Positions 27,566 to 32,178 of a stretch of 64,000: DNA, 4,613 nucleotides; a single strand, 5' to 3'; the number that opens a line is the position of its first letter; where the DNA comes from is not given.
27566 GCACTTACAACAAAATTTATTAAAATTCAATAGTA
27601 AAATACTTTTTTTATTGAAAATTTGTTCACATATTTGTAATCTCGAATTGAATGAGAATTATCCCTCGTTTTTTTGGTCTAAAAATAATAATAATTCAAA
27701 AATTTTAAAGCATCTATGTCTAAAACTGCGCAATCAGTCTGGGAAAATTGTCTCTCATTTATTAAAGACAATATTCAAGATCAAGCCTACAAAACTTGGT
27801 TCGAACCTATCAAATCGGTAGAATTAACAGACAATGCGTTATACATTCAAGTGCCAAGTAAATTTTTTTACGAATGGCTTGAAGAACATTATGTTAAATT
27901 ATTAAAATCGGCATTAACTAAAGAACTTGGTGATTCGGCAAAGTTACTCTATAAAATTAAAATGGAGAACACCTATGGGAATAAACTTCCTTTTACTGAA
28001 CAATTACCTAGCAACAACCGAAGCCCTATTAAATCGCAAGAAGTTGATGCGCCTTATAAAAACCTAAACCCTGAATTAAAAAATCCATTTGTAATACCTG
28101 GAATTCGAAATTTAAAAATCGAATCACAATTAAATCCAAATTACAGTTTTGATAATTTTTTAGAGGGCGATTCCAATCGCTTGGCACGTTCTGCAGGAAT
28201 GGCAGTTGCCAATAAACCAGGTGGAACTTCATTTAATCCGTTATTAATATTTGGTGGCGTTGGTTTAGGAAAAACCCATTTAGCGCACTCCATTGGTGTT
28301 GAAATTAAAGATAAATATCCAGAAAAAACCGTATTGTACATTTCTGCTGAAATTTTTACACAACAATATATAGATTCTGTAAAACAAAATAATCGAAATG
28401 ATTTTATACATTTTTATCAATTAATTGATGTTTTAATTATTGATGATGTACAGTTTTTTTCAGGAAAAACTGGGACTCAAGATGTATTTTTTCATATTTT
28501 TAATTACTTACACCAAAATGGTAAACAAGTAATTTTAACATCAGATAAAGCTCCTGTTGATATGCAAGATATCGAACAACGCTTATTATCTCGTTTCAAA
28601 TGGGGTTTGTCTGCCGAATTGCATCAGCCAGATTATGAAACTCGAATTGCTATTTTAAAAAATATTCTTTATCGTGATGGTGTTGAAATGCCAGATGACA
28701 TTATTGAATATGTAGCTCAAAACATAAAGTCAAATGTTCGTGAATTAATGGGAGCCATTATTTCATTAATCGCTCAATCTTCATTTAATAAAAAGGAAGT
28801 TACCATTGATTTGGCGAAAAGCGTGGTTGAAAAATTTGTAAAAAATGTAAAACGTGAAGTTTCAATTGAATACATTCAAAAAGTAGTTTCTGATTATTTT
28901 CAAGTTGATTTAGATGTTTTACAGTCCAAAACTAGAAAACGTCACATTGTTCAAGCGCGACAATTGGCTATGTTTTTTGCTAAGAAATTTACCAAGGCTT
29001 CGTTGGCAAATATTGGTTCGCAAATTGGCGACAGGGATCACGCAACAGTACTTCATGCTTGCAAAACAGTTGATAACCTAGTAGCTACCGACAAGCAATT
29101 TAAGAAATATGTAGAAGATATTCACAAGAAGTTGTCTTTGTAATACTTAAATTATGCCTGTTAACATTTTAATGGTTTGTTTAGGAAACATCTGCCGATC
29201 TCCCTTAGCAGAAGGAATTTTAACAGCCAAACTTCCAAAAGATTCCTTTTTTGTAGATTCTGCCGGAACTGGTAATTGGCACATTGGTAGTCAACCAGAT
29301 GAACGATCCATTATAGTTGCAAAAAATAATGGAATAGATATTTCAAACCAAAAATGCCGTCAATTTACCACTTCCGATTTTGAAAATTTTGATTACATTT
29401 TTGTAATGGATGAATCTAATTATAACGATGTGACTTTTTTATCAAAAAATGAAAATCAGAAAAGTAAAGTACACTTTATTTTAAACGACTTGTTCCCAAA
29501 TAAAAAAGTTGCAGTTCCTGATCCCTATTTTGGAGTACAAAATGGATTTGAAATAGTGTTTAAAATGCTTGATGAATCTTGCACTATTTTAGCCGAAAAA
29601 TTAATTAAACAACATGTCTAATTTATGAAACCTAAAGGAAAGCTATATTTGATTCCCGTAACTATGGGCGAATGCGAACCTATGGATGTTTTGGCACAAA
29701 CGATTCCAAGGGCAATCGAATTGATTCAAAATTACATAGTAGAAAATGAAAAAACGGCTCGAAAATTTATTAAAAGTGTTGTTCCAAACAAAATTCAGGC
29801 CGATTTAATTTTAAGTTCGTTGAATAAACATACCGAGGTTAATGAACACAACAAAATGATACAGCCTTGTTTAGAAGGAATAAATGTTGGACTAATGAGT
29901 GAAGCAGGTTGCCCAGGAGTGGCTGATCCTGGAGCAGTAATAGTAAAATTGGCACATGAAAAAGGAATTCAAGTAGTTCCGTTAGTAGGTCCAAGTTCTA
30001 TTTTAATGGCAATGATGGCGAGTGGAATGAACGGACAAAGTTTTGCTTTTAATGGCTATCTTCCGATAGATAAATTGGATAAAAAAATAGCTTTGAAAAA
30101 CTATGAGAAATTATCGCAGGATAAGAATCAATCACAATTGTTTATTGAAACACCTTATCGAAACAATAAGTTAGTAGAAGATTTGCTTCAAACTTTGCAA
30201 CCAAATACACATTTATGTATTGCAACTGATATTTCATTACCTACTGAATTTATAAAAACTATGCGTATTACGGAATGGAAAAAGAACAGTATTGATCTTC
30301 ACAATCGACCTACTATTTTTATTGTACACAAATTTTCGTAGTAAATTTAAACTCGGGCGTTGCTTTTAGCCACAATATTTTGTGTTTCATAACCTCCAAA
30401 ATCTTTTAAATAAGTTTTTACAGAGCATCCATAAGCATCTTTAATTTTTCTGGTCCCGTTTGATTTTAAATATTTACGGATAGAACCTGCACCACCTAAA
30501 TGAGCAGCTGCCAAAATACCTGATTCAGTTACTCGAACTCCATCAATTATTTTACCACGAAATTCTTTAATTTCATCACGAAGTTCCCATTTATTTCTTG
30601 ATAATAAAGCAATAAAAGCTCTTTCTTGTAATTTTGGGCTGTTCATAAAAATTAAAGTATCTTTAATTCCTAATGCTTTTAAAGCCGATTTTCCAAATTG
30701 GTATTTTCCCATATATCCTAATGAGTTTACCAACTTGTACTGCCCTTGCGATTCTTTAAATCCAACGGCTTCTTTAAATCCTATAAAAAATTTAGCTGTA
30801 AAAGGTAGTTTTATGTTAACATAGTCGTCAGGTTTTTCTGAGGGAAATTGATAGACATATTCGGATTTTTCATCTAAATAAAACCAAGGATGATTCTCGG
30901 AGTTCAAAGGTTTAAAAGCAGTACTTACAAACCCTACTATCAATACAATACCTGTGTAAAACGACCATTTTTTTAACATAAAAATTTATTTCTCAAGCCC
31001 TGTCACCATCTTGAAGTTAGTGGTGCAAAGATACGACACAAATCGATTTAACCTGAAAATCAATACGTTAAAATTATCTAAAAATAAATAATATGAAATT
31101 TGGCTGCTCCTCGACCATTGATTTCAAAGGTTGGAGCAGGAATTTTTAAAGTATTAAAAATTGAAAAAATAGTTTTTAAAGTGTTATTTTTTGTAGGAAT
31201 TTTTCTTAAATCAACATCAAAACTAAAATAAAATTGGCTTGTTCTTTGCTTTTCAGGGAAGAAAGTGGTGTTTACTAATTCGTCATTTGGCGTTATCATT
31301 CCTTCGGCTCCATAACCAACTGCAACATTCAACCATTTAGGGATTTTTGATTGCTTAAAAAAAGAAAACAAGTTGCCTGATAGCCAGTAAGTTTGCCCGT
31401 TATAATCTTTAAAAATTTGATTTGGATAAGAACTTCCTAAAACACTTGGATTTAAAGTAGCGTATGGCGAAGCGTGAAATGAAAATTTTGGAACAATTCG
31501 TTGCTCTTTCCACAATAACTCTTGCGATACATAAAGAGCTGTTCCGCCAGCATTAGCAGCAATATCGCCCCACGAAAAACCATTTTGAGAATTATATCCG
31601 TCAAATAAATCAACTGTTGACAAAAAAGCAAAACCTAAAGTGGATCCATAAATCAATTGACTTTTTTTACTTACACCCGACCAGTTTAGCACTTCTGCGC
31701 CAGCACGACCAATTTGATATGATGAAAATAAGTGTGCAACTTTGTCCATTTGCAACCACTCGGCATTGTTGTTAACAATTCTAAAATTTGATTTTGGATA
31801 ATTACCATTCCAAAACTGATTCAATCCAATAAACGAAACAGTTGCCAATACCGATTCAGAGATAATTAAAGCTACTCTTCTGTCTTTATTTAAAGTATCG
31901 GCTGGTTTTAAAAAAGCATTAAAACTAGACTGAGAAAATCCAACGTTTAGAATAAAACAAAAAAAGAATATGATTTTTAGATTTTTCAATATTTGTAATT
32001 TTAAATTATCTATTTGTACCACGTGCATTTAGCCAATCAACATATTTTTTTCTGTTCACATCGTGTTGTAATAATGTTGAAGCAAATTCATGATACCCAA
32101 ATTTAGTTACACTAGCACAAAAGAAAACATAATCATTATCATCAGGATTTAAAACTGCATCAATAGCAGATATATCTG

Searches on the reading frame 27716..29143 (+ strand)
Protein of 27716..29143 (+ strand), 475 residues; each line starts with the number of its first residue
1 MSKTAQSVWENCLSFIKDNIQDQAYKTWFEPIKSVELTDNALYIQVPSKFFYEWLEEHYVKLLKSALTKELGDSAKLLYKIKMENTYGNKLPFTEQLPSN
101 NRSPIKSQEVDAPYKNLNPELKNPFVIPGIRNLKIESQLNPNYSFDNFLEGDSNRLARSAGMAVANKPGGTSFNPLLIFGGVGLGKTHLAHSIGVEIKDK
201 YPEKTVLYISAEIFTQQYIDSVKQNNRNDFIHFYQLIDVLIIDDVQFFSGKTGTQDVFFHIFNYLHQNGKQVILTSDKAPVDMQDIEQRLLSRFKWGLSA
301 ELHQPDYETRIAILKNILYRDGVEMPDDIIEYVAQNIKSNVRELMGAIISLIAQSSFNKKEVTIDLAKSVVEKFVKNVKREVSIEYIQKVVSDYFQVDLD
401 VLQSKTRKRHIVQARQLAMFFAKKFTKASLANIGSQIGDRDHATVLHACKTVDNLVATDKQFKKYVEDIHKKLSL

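Call 73: search_protein_families(library=pfam, proteins=[window:27716-29143:+], max_evalue=0.00001)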
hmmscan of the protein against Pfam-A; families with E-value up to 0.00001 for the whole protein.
window:27716-29143:+ (475 aa): 4 families
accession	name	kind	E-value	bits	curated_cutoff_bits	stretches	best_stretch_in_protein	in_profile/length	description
PF00308.24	Bac_DnaA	-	1.1e-60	204.9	23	1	139-300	1-161/162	Bacterial DnaA ATPAse domain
PF08299.17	Bac_DnaA_C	-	7.5e-27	93.6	31.5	1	384-452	1-69/69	Bacterial dnaA protein helix-turn-helix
PF11638.13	DnaA_N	-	3.7e-21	75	24.6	1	6-68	1-64/65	DnaA N-terminal domain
PF01695.23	IstB_IS21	-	1.4e-07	31.7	24.1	1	176-279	95-195/238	IstB-like ATP binding protein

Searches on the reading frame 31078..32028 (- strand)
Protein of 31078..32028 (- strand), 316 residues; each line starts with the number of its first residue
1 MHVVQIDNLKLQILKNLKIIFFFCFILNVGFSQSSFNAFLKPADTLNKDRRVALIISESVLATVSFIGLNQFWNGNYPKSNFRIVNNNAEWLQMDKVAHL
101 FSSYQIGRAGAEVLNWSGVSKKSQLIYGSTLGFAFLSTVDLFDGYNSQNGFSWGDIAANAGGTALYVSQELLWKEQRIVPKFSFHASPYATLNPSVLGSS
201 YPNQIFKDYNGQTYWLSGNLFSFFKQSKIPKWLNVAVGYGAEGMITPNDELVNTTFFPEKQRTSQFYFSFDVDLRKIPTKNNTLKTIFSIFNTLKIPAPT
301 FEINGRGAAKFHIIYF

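Call 73: search_protein_families(library=pfam, proteins=[window:31078-32028:-], max_evalue=0.00001)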
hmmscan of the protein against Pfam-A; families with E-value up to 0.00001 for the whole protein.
window:31078-32028:- (316 aa): 1 family
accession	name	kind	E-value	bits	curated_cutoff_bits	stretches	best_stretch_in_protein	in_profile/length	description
PF10043.14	DUF2279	-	5.7e-14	53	28.6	1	87-165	7-85/91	Predicted periplasmic lipoprotein (DUF2279)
